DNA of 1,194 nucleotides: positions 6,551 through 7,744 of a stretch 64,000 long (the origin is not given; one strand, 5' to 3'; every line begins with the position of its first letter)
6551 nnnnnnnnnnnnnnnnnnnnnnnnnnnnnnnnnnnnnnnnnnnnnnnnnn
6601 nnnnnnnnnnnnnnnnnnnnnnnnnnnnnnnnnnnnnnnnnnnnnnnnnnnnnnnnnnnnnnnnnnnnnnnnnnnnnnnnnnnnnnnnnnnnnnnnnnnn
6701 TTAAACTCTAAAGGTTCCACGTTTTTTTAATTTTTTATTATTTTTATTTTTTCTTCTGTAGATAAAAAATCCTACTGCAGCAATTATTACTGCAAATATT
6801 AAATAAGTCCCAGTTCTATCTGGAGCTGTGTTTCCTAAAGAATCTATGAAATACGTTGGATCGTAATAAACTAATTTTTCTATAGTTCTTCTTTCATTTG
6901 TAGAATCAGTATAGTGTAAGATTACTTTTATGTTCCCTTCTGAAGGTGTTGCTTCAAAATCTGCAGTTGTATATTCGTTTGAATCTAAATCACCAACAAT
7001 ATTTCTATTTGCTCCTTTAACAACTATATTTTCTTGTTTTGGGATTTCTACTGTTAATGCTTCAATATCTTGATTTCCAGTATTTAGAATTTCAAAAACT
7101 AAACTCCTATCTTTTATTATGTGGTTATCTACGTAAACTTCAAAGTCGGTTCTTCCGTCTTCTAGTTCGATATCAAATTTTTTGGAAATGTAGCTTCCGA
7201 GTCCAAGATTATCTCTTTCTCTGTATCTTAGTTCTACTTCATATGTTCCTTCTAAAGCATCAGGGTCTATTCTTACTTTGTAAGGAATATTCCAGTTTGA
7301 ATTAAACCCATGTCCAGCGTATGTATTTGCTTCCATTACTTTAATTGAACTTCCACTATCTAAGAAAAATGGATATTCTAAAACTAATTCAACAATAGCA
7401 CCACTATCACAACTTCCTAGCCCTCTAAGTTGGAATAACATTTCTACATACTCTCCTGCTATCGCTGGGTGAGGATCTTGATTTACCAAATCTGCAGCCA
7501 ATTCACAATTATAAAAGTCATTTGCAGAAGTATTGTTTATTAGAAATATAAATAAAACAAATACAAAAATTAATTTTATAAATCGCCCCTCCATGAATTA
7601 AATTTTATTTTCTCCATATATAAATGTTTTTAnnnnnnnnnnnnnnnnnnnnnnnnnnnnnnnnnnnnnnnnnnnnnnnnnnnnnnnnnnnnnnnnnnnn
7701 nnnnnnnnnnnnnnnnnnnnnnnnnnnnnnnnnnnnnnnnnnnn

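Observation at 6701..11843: Five-gene envelope operon: CE4-like deacetylase, MacB-type ABC exporter (ATPase plus two FtsX permeases) and an anchored CARDB surface protein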

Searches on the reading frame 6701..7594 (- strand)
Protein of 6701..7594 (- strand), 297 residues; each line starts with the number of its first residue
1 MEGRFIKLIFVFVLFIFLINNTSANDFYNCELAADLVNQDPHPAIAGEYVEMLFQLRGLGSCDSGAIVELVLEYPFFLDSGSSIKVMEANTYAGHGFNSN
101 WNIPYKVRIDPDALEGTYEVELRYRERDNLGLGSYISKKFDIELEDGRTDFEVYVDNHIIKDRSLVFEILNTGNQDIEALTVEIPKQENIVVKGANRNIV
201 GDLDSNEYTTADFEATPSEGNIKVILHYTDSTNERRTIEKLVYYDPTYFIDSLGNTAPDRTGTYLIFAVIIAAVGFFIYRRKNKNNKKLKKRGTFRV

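Call 3: search_protein_families(library=pfam, proteins=[window:6701-7594:-], max_evalue=0.01)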
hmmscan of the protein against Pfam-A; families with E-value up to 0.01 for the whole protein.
window:6701-7594:- (297 aa): 1 family
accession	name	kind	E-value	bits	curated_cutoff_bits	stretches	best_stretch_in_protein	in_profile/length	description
PF07705.17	CARDB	-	0.0019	18.8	22.7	0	164-234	22-88/101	CARDB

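Call 4: search_protein_families(library=ncbifam, proteins=[window:6701-7594:-], max_evalue=0.01)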
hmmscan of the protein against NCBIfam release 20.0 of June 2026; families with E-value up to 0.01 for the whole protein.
window:6701-7594:- (297 aa): 0 families

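Call 7: search_solved_structures(query=window:6701-7594:-, max_evalue=10, show_alignments=1)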
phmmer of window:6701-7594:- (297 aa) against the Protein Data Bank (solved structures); distinct sequences matched with E-value up to 10: 5.
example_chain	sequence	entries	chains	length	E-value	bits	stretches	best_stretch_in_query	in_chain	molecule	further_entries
487d_J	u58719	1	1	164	0.085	15.3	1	177-207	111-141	50S ribosomal protein L6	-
1eg0_J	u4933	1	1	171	0.086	15.3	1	177-207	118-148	PROTEIN (RIBOSOMAL PROTEIN L6)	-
1c04_B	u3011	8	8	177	0.092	15.2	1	177-207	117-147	RIBOSOMAL PROTEIN L6 | 50S RIBOSOMAL PROTEIN L6 | PROTEIN (RIBOSOMAL PROTEIN L6)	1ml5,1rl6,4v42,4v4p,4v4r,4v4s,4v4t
7nhk_K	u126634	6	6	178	0.29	13.5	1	178-206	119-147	50S ribosomal protein L6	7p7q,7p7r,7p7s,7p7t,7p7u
6o8w_G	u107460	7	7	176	0.29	13.5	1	178-206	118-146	50S ribosomal protein L6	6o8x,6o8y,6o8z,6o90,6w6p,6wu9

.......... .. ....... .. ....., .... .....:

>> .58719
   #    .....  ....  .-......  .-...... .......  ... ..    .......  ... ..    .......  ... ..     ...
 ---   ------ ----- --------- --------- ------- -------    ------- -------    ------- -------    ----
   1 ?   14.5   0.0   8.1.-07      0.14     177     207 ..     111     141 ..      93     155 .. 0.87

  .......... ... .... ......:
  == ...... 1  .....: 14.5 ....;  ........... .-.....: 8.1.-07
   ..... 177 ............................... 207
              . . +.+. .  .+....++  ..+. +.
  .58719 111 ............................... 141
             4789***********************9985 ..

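Call 8: find_homologous_proteins(query=window:6701-7594:-, max_evalue=0.001)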
Query window:6701-7594:- (297 aa): 803 proteins with E <= 0.001 among 2115 candidates; the best 120 are listed.
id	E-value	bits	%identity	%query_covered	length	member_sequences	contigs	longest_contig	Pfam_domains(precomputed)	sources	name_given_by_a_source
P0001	1.9e-195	666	100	100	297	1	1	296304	-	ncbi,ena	-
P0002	1.6e-172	590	87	100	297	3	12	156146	-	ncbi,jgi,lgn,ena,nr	ncbi:hypothetical protein HN865_04480 [Candidatus Woesearchaeota archaeon]|jgi:hypothetical protein|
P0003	6.8e-139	480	85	84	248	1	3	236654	-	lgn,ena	-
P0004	2.3e-120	419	64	94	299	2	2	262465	-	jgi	-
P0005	2.5e-118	413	64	89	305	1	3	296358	-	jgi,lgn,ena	jgi:hypothetical protein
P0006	2.5e-114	399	66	79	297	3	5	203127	-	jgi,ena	-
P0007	7.0e-113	395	64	88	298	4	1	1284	-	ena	-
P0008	3.2e-112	393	63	89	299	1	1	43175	-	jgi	jgi:hypothetical protein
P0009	7.4e-112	391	61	93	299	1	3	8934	-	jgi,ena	-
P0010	1.2e-111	391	63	90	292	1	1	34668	-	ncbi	-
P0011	1.7e-111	390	62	93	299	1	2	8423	-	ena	-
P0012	2.1e-110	387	61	93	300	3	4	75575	-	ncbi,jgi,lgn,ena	-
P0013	2.2e-110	386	61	94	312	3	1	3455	-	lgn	-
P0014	2.6e-109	383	60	91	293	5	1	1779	-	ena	-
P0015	4.2e-109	382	64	87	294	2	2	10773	-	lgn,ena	-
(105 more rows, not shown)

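Call 12: find_related_loci(query=A1, collection=genome_contigs, flank=10000)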
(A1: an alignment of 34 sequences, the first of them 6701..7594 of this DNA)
Query A1 (297 aa) in genome_contigs; peptide patterns used: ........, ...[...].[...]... (x = any residue, [..] = any of these).
159 stretches matched a pattern; 126 encode a relative of the query (tblastn E <= 1e-3); the best 80 are kept; 80 distinct loci.
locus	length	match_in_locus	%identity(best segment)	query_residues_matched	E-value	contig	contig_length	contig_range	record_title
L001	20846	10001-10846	64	1-279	3e-119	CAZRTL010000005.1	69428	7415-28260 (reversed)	MAG TPA_asm: Candidatus Woesearchaeota archaeon isolate binchicken_co141_573 genome assembly, contig: NODE_1552_length_6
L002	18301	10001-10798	63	30-297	8e-113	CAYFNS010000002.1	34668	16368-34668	MAG TPA_asm: Candidatus Woesearchaeota archaeon isolate ERP019367_co2_146 genome assembly, contig: NODE_1011_length_3466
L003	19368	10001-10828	63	4-279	4e-111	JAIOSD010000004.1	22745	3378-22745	MAG: archaeon isolate SMBSF35 bin_108_k127_489901, whole genome shotgun sequence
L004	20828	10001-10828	61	7-281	1e-110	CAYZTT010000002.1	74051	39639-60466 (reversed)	MAG TPA_asm: Candidatus Woesearchaeota archaeon isolate binchicken_co141_226 genome assembly, contig: NODE_1342_length_7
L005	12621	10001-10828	58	7-281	6e-108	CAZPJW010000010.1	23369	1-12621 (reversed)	MAG TPA_asm: Candidatus Woesearchaeota archaeon isolate binchicken_co141_105 genome assembly, contig: NODE_9652_length_2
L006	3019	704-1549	60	7-290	2e-109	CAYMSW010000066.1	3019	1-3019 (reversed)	MAG TPA_asm: Candidatus Woesearchaeota archaeon isolate SRP077602_co7_458 genome assembly, contig: NODE_116027_length_30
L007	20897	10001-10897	56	1-297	1e-104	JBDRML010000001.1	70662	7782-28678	MAG: Candidatus Woesearchaeota archaeon isolate MEGAHIT-group-1.829 k141_4424198, whole genome shotgun sequence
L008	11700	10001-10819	59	4-278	2e-103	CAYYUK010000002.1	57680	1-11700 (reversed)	MAG TPA_asm: Candidatus Woesearchaeota archaeon isolate binchicken_co28_228 genome assembly, contig: NODE_385_length_576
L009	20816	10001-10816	56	7-279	6e-100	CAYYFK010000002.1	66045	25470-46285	MAG TPA_asm: Candidatus Woesearchaeota archaeon isolate binchicken_co97_250 genome assembly, contig: NODE_1591_length_66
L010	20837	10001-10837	58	1-279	1e-99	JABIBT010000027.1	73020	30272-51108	MAG: Candidatus Woesearchaeota archaeon isolate SI048_bin33 k141_1170825, whole genome shotgun sequence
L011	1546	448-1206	60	8-264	3e-102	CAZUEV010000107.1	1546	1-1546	MAG TPA_asm: Candidatus Woesearchaeota archaeon isolate binchicken_co28_80 genome assembly, contig: NODE_70595_length_15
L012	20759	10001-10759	61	30-281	2e-95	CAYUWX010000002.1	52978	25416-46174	MAG TPA_asm: Candidatus Woesearchaeota archaeon isolate binchicken_co141_129 genome assembly, contig: NODE_2644_length_5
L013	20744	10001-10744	57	30-276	3e-93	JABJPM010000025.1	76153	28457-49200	MAG: Candidatus Woesearchaeota archaeon isolate SI075_bin66 k141_1960189, whole genome shotgun sequence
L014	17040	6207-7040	54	1-278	3e-89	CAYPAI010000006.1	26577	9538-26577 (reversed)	MAG TPA_asm: Candidatus Woesearchaeota archaeon isolate binchicken_co141_211 genome assembly, contig: NODE_8118_length_2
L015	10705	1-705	57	49-281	2e-86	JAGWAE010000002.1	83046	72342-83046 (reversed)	Candidatus Woesearchaeota archaeon isolate RIFOXYA1_FULL_30_10 rifoxya1_full_scaffold_189, whole genome shotgun sequence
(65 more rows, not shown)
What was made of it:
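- The duplicated-permease variant seems restricted to Woese-/Pace-/Nanoarchaeota MAGs (call 12).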

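Call 17: find_encoding_contigs(protein=P0002, flank=10000, max_places=3)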
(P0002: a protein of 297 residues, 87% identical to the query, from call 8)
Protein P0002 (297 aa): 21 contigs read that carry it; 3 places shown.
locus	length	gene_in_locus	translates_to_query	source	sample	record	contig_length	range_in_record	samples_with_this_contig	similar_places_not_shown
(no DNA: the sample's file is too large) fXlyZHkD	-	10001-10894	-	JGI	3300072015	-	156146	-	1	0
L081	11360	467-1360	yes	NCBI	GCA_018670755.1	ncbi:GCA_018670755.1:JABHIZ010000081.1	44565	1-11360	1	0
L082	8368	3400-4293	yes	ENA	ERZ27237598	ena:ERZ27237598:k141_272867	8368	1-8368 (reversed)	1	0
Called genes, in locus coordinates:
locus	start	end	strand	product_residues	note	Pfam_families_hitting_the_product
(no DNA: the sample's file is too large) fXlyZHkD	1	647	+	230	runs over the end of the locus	PF00687:Ribosomal_L1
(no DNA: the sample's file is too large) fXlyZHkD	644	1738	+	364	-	PF00466:Ribosomal_L10, PF17777:RL10P_insert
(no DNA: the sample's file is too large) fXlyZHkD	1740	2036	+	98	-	PF00428:Ribosomal_60s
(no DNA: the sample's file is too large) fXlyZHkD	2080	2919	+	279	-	PF23435:DUF7121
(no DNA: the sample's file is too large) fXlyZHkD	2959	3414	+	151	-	PF06695:Sm_multidrug_ex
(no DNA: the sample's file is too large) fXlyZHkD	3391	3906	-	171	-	-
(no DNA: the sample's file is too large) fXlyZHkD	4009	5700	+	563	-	-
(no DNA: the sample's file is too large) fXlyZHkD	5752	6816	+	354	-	PF01522:Polysacc_deac_1 (weak), PF10096:DUF2334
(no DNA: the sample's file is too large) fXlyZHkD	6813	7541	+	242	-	PF00005:ABC_tran, PF02463:SMC_N (faint), PF13304:AAA_21 (faint)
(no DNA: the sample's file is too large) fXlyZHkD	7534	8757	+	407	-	PF12704:MacB_PCD, PF02687:FtsX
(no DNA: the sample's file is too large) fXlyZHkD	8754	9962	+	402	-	PF12704:MacB_PCD, PF02687:FtsX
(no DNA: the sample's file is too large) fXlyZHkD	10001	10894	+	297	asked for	-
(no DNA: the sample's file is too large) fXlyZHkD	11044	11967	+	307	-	PF01636:APH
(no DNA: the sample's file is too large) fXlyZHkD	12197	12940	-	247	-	PF03141:Methyltransf_29 (faint), PF13489:Methyltransf_23, PF13847:Methyltransf_31, PF08241:Methyltransf_11, PF08242:Methyltransf_12 (weak), PF13649:Methyltransf_25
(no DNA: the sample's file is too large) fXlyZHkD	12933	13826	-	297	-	PF01633:Choline_kinase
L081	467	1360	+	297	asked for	-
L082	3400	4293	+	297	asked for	-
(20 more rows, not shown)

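Call 22: predict_structure(alignment_id=A1)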
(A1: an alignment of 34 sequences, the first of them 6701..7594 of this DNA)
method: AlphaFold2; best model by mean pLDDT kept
length: 297 residues; sequences in the alignment: 34
mean_pLDDT: 85.4   pTM: 0.58
mean pLDDT of the five models: 85.4, 85.2, 85.2, 83.6, 83.6
residues with pLDDT >= 90: 154; 70-90: 97; 50-70: 37; < 50: 9
segments of 3 or more residues with pLDDT < 50: 21-27
pLDDT, mean of each block of 10 residues (from residue 1): 75 76 52 94 89 90 87 92 86 61 94 91 86 81 86 95 94 89 97 95 93 97 95 87 92 68 91 94 70 57
secondary structure, 60 per line:
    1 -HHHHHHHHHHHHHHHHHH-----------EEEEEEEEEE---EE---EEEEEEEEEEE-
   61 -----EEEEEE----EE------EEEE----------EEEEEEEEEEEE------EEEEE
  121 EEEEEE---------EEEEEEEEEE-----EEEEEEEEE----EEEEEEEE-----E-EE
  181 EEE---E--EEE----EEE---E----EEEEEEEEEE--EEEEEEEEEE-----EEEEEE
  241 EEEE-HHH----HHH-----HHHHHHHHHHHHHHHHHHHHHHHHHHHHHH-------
elements in order: H2-19 E31-40 E49-59 E66-71 E84-87 E98-109 E116-126 E136-145 E151-159 E164-171 E179-183 E190-192 E197-199 E208-217 E220-229 E235-244 H261-290
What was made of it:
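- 6701..7594 (-): SURF: signal peptide, two Ig-like beta-sandwich domains (about residues 31-145 and 151-244), a C-terminal TM helix and a basic tail. It is a short member of the COG1361 'S-layer family' lineage and the predicted extracytoplasmic partner of the ABC transporter. The AF2 model has pLDDT 85 (call 22).
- SURF has no coiled coil or hydrolase-binding feature (call 22).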

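Call 25: fold_search(model_id=the predicted structure, library=pdb)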
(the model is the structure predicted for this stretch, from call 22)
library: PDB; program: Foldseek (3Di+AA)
matches with E <= 10: 1865; with E <= 0.001: 272
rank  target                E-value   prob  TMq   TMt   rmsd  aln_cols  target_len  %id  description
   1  1l9n_A                2.1e-08  1.00  0.29  0.16  10.2       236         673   12  Three-dimensional structure of the human transglutaminase 3 enzyme: binding of calcium ions change structure for activ (released 2002-05-29)
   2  9a3v_A                4.0e-08  1.00  0.25  0.14  11.1       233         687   13  Predicted model of tissue transglutaminase 2 (TG2) in complex with plasma fibronectin type III modules 14 and 15 (FNII (released 2024-02-02)
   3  8tr9                  4.2e-08  1.00  0.27  0.15  11.8       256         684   11  Cryo-EM structure of transglutaminase 2 bound to GDP (released 2024-07-31)
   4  3ly6_A                5.8e-08  1.00  0.28  0.15  10.2       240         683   11  Crystal structure of human transglutaminase 2 complex with adenosine 5' Triphosphate (released 2010-08-18)
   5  6kzb_A                6.1e-08  1.00  0.27  0.15  10.0       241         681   11  Transglutaminase2 complexed with calcium (released 2020-12-09)
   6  6kzb_C                8.0e-08  1.00  0.28  0.15  10.1       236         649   11  Transglutaminase2 complexed with calcium (released 2020-12-09)
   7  6a8p_C                9.8e-08  1.00  0.27  0.15  12.9       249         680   12  Transglutaminase 2 mutant G224V in complex with GTP (released 2018-09-26)
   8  1nug_B                1.2e-07  1.00  0.27  0.15   9.9       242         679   12  Role of Calcium Ions in the Activation and Activity of the Transglutaminase 3 Enzyme (2 calciums, 1 Mg, inactive form) (released 2003-04-22)
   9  5mhl_B                1.9e-07  1.00  0.38  0.19   7.7       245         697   10  FXIIIa in complex with the inhibitor Mi0621 (released 2017-12-20)
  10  1l9m_A                2.0e-07  1.00  0.27  0.15  11.5       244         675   13  Three-dimensional structure of the human transglutaminase 3 enzyme: binding of calcium ions change structure for activ (released 2002-05-29)
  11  1kv3_A                2.1e-07  1.00  0.28  0.16  11.1       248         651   12  HUMAN TISSUE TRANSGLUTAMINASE IN GDP BOUND FORM (released 2002-03-13)
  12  8oxy_A                2.2e-07  1.00  0.26  0.15  10.1       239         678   14  Transglutaminase 3 without calcium in complex with DH patient-derived Fab DH63-B02 (released 2023-10-18)
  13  4kkp_B                2.3e-07  1.00  0.23  0.28  19.6       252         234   12  Crystal structure of Vibrio cholerae RbmA (crystal form 2) (released 2013-05-22)
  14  4b60_A                2.4e-07  1.00  0.22  0.22  18.8       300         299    8  Structure of rFnBPA(189-505) in complex with fibrinogen gamma chain C- terminal peptide (released 2013-10-09)
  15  1l9m_B                2.6e-07  1.00  0.28  0.15   9.8       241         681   12  Three-dimensional structure of the human transglutaminase 3 enzyme: binding of calcium ions change structure for activ (released 2002-05-29)
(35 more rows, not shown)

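Call 26: search_protein_families(library=pfam, alignment_id=A1, max_evalue=0.01)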
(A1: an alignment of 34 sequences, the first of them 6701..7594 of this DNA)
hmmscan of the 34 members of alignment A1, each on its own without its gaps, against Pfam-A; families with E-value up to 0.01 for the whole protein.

A. member 1, window:6701-7594:- (297 aa): 1 family
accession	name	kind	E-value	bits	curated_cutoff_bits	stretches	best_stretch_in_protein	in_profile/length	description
PF07705.17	CARDB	-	0.0019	18.8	22.7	0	164-234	22-88/101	CARDB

B. families by the number of members that match (of 34 scanned): 9 families
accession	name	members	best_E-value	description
PF07705.17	CARDB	7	0.0015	CARDB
PF12669.12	FeoB_associated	4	0.00014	FeoB-associated Cys-rich membrane protein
PF00746.26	Gram_pos_anchor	3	0.0012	LPXTG cell wall anchor motif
PF23643.1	TRAPPC13_C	3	0.0057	Trafficking protein particle complex subunit 13, C-terminal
PF18080.7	Gal_mutarotas_3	2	0.0008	Galactose mutarotase-like fold domain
PF08522.16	BT_3987-like_N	1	0.00015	BT_3987-like, N-terminal domain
PF02699.20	YajC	1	0.0072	Preprotein translocase subunit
PF06679.17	DUF1180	1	0.0078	Membrane protein FAM174-like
PF17961.7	Big_8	1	0.0086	Bacterial Ig domain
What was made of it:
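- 6701..7594 (-): CARDB is sub-threshold in Pfam (calls 3, 26).
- On CARDB domain (PF07705): Only 7 of 34 family members reach E<0.01 (call 26).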

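Call 76: search_protein_representatives(alignment_id=A1)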
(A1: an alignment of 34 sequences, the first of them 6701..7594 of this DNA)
Query: 34 sequences, 292 profile positions. Proteins with E-value up to 0.001 (for the whole library): 1713; up to 1e-10: 1116; up to 1e-30: 228. The best 150 are listed.
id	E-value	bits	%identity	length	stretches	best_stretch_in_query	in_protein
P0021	9.5e-119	412.2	-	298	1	3-291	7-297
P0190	1.5e-109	382.0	-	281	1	1-288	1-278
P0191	1.1e-104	366.1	-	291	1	1-288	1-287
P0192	1.5e-104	365.6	-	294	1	1-285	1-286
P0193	4.7e-103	360.7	-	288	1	1-288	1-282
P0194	4.6e-100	350.9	-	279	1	6-283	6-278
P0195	1.1e-98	346.4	-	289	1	1-285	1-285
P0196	1.8e-97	342.4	-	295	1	1-289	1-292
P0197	2.8e-95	335.2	-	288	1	1-285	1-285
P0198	4.3e-95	334.6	-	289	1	8-285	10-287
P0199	1.7e-93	329.4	-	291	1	1-284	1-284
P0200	8.2e-93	327.1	-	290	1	1-289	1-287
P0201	2.7e-92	325.4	-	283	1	1-285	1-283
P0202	1.1e-91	323.4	-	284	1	1-284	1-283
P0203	6.4e-91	320.9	-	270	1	1-281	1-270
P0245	7.7e-62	225.4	-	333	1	6-279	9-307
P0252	9.4e-59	215.3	-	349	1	10-283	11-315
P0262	7.0e-55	202.6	-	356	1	6-287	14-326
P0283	1.6e-48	181.7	-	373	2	25-243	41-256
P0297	5.3e-45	170.2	-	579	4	1-226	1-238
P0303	8.9e-44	166.1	-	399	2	23-240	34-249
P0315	2.8e-41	157.9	-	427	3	1-228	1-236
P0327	3.2e-39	151.2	-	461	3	1-229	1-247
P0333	5.4e-38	147.2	-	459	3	1-174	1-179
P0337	1.1e-37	146.2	-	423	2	1-193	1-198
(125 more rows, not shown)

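Call 77: list_cluster_members(proteins=[P0245, P0252, P0262, P0283, P0297, P0303, P0315, P0327, P0333, P0337])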
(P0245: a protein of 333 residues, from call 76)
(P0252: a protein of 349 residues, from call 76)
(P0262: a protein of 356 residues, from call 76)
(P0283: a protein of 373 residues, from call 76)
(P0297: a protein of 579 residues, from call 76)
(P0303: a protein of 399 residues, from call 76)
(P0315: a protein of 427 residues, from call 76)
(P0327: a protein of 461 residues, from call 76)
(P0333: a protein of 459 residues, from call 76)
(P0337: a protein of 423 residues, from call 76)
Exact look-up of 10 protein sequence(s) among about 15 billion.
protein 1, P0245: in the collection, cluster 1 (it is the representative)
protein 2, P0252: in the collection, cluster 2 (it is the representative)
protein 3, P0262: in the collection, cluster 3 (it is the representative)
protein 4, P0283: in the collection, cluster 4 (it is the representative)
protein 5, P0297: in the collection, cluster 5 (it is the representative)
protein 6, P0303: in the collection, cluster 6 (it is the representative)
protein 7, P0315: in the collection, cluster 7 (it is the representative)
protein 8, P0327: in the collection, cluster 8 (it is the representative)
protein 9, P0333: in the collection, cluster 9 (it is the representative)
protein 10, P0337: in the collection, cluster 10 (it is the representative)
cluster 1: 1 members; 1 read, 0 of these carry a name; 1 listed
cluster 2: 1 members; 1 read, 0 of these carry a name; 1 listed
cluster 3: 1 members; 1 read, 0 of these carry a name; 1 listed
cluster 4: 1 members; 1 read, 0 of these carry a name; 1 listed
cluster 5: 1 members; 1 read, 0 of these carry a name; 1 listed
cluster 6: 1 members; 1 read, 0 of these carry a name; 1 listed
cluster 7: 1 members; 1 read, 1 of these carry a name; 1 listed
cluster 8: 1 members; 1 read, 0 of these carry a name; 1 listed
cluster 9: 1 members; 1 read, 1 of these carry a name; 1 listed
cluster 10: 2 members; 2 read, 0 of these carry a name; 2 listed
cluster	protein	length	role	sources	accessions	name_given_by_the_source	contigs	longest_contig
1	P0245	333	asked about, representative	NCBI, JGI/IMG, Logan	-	-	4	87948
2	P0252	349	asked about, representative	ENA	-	-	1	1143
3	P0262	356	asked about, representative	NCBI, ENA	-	-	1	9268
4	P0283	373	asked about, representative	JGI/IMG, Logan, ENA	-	-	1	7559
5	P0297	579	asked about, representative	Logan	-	-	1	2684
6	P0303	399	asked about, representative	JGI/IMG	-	-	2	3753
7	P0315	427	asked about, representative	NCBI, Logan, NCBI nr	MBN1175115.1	COG1361 S-layer family protein [Candidatus Woesearchaeota archaeon]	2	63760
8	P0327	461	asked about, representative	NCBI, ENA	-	-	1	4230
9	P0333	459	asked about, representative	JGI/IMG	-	hypothetical protein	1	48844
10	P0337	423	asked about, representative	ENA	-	-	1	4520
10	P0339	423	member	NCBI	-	-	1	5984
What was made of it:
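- On COG1361 'S-layer family' proteins associated with SalXY/MacB-type ABC transporters: The A1 profile hits P0315 ('COG1361 S-layer family protein') at E 2.8e-41 (calls 76, 77).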
